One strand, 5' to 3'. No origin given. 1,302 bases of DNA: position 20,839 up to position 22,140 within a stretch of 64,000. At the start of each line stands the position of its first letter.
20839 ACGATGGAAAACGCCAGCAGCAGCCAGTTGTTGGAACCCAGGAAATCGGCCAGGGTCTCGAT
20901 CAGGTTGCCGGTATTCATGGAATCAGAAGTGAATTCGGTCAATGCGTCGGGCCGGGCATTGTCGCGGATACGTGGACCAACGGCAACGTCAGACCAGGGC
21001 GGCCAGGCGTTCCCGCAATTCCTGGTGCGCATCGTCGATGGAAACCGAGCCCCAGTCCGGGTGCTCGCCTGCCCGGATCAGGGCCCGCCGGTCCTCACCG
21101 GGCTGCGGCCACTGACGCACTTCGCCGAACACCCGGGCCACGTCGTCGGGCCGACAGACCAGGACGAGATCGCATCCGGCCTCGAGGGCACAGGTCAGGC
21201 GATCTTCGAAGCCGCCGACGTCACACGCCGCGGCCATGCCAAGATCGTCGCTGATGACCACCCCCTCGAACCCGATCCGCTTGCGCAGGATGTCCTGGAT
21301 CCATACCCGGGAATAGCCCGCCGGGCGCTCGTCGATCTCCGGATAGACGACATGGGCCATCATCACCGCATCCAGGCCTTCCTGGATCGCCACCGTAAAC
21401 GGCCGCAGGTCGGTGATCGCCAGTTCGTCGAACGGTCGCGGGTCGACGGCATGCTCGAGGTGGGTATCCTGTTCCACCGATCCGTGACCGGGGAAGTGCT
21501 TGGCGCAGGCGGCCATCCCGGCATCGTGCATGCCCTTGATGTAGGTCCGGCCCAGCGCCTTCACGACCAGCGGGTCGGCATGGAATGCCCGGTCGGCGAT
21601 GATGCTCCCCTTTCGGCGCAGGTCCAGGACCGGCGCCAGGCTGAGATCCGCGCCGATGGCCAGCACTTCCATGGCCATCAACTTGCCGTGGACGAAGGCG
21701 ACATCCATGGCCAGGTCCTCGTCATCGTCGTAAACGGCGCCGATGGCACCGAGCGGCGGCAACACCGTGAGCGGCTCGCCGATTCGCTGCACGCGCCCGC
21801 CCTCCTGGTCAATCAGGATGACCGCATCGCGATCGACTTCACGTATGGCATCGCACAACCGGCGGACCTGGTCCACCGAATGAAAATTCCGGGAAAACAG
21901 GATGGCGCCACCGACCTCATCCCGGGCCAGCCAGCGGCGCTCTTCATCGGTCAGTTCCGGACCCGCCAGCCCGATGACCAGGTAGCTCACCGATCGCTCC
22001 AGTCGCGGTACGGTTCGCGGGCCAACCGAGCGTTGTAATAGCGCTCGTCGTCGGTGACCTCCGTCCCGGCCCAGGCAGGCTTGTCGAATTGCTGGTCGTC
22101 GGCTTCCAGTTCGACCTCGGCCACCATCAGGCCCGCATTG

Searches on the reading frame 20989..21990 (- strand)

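Call 37: search_protein_families(library=pfam, proteins=[window:20989-21990:-], max_evalue=0.00001)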
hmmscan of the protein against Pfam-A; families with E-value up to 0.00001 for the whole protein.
window:20989-21990:- (333 aa): 1 family
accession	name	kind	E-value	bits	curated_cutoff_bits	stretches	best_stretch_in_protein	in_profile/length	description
PF00933.27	Glyco_hydro_3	-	2.9e-77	260.7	27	1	13-282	16-285/316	Glycosyl hydrolase family 3 N terminal domain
